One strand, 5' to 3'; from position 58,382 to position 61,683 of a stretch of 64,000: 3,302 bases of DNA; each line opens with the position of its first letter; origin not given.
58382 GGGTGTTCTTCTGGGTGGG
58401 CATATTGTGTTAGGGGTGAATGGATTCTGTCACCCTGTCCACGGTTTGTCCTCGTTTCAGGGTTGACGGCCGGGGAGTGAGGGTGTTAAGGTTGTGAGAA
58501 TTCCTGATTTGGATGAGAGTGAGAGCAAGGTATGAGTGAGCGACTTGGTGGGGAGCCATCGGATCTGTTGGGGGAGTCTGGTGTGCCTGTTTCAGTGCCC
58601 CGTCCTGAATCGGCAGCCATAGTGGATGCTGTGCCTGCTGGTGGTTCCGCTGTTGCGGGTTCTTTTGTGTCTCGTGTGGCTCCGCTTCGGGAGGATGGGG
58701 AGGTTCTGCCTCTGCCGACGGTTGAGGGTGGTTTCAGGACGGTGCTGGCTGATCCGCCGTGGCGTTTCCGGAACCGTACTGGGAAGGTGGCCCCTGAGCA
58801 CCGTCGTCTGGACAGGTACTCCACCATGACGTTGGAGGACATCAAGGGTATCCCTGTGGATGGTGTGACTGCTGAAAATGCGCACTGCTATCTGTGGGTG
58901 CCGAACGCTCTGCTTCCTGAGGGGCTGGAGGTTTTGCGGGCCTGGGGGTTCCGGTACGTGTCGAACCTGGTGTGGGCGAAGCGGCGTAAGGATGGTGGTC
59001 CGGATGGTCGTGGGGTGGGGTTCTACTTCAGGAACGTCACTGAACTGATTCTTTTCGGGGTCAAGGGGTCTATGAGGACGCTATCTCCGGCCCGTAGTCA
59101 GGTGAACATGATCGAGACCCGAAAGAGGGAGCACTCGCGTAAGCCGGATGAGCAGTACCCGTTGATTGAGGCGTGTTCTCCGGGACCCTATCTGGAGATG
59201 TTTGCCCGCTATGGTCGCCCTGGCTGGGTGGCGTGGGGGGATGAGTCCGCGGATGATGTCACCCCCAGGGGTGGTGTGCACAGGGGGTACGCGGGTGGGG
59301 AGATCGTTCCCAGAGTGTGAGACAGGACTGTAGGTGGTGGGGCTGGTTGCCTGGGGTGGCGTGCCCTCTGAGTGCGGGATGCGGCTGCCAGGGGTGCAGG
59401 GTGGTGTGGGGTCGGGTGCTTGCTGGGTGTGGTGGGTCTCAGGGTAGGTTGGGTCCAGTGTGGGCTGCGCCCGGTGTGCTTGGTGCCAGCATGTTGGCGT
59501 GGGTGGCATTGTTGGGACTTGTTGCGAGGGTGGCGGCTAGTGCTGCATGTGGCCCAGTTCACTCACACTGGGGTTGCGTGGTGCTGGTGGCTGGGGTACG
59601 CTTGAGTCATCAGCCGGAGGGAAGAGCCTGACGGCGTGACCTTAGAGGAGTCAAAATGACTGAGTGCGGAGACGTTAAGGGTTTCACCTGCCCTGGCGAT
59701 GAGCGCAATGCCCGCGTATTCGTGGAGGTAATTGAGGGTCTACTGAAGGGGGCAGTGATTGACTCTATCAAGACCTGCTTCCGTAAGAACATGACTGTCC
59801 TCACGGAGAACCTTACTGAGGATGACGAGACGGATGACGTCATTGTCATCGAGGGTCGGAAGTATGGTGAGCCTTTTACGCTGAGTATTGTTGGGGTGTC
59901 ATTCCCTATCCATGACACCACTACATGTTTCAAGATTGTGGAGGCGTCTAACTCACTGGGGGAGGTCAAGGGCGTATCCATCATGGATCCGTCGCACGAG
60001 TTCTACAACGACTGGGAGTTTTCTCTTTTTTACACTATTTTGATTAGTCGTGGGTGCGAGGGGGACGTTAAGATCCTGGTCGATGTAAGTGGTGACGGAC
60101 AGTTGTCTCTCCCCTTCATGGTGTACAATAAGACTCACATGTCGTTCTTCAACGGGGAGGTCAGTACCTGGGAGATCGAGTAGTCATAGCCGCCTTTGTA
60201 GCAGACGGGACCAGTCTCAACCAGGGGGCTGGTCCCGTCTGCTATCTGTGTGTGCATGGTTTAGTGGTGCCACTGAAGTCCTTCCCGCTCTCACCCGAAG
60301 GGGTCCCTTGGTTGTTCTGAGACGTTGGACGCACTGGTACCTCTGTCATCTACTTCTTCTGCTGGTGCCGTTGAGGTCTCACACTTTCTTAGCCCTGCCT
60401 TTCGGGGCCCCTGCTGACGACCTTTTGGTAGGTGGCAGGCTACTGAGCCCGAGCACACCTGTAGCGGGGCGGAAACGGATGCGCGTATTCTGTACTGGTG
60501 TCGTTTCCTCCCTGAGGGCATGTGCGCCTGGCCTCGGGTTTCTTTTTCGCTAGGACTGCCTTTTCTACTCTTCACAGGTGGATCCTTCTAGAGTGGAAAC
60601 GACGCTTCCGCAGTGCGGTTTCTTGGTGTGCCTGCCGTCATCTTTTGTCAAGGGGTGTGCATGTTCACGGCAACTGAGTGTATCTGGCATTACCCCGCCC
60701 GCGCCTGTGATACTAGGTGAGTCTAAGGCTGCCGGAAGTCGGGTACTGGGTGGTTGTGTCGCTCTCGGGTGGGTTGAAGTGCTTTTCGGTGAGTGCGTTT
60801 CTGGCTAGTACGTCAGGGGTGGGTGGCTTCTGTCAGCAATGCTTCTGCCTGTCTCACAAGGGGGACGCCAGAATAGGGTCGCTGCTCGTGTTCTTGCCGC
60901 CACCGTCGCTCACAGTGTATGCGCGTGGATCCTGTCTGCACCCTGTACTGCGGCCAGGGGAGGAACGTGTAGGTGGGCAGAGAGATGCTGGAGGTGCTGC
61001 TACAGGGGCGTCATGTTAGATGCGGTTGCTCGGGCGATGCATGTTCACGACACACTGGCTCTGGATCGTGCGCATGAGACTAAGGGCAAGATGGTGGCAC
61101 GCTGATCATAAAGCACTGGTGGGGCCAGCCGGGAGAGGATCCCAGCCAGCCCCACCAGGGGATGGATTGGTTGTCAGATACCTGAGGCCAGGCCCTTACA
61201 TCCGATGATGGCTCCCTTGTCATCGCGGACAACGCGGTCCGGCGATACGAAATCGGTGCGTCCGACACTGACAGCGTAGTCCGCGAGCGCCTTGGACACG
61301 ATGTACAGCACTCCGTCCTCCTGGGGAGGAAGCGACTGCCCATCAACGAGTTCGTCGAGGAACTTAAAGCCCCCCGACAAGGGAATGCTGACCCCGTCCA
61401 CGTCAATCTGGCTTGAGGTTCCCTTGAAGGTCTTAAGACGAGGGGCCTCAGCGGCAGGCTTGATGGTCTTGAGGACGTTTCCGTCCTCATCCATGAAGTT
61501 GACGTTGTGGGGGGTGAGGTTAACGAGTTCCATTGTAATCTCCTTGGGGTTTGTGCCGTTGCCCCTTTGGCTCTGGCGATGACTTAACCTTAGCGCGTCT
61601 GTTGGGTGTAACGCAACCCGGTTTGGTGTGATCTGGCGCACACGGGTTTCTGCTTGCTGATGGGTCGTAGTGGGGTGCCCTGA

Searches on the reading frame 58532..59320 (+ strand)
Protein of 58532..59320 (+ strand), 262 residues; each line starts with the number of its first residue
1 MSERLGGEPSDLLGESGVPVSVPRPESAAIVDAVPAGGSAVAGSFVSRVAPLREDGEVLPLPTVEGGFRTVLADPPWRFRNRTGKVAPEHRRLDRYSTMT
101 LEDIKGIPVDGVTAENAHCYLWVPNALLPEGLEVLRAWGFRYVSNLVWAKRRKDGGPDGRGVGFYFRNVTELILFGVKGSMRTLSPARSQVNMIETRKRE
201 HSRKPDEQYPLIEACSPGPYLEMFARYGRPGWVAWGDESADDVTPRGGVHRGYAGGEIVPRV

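Call 60: search_protein_families(library=ncbifam, proteins=[window:58532-59320:+], max_evalue=0.01)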
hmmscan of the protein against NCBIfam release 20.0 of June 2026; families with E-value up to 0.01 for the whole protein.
window:58532-59320:+ (262 aa): 0 families

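Call 61: search_protein_families(library=pfam, proteins=[window:58532-59320:+], max_evalue=0.01)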
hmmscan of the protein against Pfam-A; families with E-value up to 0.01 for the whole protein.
window:58532-59320:+ (262 aa): 1 family
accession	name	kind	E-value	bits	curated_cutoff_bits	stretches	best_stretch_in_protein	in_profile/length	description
PF05063.20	MT-A70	-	4.7e-28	98.7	23.9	1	68-238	1-172/172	MT-A70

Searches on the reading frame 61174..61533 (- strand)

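Call 61: search_protein_families(library=pfam, proteins=[window:61174-61533:-], max_evalue=0.01)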
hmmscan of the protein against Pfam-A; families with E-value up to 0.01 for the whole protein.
window:61174-61533:- (119 aa): 1 family
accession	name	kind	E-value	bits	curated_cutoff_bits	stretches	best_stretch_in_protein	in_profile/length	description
PF02306.20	Phage_G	-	0.00025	21.3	25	1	7-56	7-56/175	Major spike protein (G protein)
